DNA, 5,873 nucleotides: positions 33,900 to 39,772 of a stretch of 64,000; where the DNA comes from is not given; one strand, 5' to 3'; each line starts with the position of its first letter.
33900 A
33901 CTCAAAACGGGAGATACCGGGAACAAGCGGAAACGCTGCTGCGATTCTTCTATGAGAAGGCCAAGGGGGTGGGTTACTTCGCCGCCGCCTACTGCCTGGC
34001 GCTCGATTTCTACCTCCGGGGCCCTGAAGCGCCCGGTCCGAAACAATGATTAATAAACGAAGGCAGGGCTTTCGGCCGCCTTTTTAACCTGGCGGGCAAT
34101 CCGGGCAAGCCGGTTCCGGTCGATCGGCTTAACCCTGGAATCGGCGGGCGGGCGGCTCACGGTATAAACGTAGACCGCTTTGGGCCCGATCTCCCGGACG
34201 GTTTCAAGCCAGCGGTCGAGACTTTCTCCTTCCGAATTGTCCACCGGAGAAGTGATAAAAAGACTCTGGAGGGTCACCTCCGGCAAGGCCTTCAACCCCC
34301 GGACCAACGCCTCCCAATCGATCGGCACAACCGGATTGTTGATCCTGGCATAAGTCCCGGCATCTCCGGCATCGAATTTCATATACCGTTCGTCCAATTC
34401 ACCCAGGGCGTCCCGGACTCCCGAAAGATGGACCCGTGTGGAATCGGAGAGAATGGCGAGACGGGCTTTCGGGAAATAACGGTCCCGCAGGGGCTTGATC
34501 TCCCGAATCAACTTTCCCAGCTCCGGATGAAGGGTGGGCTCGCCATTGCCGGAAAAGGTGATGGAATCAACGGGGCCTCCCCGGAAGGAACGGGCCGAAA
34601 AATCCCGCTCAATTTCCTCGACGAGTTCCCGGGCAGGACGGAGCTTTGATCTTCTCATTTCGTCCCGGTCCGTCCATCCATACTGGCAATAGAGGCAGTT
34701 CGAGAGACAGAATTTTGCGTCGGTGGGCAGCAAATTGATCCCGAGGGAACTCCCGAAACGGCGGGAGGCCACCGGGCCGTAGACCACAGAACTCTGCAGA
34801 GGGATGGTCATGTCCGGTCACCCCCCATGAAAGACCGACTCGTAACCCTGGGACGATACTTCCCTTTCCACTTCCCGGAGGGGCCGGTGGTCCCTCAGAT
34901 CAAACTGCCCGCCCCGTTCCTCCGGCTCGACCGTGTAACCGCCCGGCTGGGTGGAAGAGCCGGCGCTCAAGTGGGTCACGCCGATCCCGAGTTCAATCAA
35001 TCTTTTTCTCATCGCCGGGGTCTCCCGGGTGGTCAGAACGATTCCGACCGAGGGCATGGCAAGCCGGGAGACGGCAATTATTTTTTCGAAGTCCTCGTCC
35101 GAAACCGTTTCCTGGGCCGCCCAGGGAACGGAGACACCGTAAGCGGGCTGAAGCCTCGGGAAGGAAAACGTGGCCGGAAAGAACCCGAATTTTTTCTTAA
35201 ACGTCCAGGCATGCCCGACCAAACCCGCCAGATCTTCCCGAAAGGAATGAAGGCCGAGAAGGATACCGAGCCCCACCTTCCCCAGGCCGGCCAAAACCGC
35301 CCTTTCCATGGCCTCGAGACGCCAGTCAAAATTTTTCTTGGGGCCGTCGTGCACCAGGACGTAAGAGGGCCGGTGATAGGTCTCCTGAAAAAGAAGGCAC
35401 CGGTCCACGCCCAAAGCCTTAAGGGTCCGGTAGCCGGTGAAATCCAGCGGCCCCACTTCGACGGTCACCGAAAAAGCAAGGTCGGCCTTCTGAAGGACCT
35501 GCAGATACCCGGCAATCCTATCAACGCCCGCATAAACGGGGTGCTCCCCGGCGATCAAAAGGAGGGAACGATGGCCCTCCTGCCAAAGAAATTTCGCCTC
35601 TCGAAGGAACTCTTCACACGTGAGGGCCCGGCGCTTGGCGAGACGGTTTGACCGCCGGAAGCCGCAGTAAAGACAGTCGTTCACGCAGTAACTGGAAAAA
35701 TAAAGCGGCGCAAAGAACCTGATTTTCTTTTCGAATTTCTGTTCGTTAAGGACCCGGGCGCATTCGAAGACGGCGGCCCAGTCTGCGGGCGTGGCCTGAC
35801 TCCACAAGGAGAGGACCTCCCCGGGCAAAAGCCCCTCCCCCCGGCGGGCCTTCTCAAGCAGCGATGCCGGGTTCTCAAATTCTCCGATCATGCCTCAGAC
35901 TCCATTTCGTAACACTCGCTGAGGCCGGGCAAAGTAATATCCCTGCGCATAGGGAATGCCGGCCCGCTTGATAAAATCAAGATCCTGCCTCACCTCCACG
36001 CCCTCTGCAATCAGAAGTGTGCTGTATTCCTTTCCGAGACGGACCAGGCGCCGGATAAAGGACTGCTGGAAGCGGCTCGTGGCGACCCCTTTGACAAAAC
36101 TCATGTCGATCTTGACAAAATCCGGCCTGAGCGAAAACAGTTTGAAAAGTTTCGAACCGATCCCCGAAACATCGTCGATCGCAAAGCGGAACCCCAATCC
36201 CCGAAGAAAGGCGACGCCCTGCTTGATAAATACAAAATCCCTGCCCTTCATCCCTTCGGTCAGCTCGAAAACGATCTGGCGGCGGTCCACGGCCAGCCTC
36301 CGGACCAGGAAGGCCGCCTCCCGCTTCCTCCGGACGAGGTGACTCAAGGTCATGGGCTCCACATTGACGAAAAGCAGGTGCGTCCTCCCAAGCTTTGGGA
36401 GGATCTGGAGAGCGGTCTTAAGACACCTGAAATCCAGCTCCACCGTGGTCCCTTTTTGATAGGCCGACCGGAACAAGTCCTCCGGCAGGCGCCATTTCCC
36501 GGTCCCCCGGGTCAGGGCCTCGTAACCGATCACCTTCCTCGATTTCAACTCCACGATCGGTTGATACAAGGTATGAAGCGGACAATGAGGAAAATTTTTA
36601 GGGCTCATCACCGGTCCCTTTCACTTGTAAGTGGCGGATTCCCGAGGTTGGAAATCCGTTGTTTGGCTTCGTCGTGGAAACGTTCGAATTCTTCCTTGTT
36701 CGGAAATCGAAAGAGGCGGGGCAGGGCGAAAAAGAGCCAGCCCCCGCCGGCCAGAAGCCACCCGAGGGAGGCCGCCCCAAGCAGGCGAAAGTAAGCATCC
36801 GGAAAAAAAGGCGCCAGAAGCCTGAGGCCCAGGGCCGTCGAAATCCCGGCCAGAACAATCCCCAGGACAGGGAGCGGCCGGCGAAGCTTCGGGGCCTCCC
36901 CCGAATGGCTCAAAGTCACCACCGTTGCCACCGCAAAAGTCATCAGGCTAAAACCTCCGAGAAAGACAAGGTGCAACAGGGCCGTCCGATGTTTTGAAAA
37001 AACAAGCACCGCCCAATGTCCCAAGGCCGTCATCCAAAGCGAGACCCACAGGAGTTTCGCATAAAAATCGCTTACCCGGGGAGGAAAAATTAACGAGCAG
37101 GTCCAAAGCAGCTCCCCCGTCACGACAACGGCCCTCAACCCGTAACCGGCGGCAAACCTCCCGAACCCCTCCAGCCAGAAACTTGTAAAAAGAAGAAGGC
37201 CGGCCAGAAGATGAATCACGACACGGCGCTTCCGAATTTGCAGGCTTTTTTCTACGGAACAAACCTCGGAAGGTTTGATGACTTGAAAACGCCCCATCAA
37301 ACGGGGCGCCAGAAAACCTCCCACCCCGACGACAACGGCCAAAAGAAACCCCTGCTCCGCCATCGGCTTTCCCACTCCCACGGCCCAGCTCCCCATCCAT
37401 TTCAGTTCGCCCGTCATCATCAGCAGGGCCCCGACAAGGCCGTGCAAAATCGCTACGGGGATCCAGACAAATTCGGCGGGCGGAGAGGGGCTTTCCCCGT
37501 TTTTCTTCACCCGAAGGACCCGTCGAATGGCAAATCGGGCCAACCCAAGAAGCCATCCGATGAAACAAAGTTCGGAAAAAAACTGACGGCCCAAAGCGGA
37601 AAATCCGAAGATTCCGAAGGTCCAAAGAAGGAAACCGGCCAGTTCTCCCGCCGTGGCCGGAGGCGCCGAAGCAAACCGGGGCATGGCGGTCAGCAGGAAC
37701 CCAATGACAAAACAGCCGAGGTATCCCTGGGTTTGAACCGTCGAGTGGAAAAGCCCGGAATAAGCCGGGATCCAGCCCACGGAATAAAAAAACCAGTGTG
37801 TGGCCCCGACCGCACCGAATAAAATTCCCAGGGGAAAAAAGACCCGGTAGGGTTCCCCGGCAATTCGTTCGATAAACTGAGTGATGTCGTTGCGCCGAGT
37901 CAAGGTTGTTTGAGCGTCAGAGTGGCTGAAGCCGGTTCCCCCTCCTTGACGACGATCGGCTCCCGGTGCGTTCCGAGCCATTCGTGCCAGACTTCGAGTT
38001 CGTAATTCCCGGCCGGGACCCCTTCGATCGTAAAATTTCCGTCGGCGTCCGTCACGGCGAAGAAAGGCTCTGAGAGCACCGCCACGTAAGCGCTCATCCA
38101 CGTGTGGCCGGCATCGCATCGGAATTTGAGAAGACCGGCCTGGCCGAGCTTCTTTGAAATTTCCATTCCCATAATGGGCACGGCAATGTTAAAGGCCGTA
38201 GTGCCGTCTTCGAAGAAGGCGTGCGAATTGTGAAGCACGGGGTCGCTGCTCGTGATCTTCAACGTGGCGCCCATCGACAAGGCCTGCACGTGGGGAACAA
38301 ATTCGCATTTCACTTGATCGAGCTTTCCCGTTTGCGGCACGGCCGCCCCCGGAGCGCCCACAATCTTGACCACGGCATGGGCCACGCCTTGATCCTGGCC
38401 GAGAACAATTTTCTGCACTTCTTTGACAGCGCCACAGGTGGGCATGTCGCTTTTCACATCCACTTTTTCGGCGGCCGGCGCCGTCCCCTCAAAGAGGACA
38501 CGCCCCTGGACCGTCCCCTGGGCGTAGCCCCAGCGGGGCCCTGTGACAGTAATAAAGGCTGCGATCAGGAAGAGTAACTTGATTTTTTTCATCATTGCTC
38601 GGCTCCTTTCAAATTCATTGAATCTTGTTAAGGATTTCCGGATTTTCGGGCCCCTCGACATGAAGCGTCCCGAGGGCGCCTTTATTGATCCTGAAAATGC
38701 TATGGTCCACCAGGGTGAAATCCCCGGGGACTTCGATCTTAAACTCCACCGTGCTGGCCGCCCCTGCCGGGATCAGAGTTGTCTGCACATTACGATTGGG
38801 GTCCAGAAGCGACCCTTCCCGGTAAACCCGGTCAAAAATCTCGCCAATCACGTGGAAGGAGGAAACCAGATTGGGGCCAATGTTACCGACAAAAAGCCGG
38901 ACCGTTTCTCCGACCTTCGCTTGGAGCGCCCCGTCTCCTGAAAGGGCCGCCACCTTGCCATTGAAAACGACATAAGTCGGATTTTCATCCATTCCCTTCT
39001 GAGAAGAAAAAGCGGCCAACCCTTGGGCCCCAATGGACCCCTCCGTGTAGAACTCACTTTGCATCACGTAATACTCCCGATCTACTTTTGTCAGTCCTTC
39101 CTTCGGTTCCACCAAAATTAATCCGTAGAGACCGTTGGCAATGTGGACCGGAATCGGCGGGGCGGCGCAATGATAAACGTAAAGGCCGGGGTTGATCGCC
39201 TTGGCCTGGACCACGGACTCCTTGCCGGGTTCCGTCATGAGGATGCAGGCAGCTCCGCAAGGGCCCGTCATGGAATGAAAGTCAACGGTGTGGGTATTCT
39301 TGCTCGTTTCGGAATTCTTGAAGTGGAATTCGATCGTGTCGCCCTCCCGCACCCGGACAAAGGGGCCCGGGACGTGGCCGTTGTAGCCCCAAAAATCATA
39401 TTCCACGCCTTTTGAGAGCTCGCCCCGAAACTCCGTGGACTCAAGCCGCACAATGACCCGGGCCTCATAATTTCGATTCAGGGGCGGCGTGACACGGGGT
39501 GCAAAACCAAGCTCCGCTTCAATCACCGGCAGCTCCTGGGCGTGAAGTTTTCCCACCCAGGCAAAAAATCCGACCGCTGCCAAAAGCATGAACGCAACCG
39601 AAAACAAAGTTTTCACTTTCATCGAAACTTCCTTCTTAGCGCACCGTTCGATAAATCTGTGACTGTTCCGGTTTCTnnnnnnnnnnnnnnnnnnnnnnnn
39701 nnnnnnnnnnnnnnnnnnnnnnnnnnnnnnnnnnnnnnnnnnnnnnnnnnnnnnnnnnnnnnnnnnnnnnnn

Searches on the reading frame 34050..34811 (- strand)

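Call 37: search_protein_families(library=pfam, max_evalue=0.001, proteins=[window:34050-34811:-])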
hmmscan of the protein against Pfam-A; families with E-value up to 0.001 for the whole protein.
window:34050-34811:- (253 aa): 1 family
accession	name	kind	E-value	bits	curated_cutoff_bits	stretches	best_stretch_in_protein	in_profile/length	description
PF04055.27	Radical_SAM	-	9.9e-11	42.5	29.5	1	33-187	5-145/166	Radical SAM superfamily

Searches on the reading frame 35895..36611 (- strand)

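Call 37: search_protein_families(library=pfam, max_evalue=0.001, proteins=[window:35895-36611:-])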
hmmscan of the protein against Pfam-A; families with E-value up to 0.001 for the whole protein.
window:35895-36611:- (238 aa): 1 family
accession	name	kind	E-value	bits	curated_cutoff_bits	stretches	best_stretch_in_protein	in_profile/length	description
PF00563.25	EAL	-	4.8e-40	137.8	31.3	1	12-230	13-236/236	EAL domain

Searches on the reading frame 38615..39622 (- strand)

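Call 37: search_protein_families(library=pfam, max_evalue=0.001, proteins=[window:38615-39622:-])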
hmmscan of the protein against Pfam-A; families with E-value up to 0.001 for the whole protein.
window:38615-39622:- (335 aa): 2 families
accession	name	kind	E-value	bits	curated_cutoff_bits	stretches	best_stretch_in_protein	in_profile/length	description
PF07732.21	Cu-oxidase_3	-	8.7e-13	48.8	21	1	70-175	10-118/119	Multicopper oxidase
PF07731.20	Cu-oxidase_2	-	2.6e-08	34.1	20.4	0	128-174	93-136/137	Multicopper oxidase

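Call 101: search_protein_families(library=ncbifam, max_evalue=0.01, proteins=[window:38615-39622:-])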
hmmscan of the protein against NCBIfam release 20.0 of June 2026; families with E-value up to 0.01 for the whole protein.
window:38615-39622:- (335 aa): 8 families
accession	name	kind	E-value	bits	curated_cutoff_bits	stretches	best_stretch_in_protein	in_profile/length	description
TIGR02376.1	Cu_nitrite_red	equivalog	2.1e-95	319.8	296.3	1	43-333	15-321/326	copper-containing nitrite reductase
TIGR01480.1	copper_res_A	subfamily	4.6e-09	35.3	478.95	1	80-191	69-181/593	copper resistance system multicopper oxidase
TIGR03388.1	ascorbase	equivalog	9.5e-08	31.2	614.8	1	79-197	24-148/542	L-ascorbate oxidase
NF008205.1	PRK10965.1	equivalog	9e-07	28.1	525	1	43-175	33-167/529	multicopper oxidase CueO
NF008135.0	PRK10883.1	equivalog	9.6e-07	27.6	581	1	70-174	60-166/471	cell division protein FtsP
NF045554.1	AmiPhnlOxPhsA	equivalog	0.0004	19.1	950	1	51-143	20-108/581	O-aminophenol oxidase PhsA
TIGR03389.1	laccase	equivalog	0.0014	17.5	558.9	0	80-194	27-147/539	laccase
TIGR04246.1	nitrous_NosZ_Gp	equivalog_domain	0.0037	15.6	625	1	88-154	500-561/578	Sec-dependent nitrous-oxide reductase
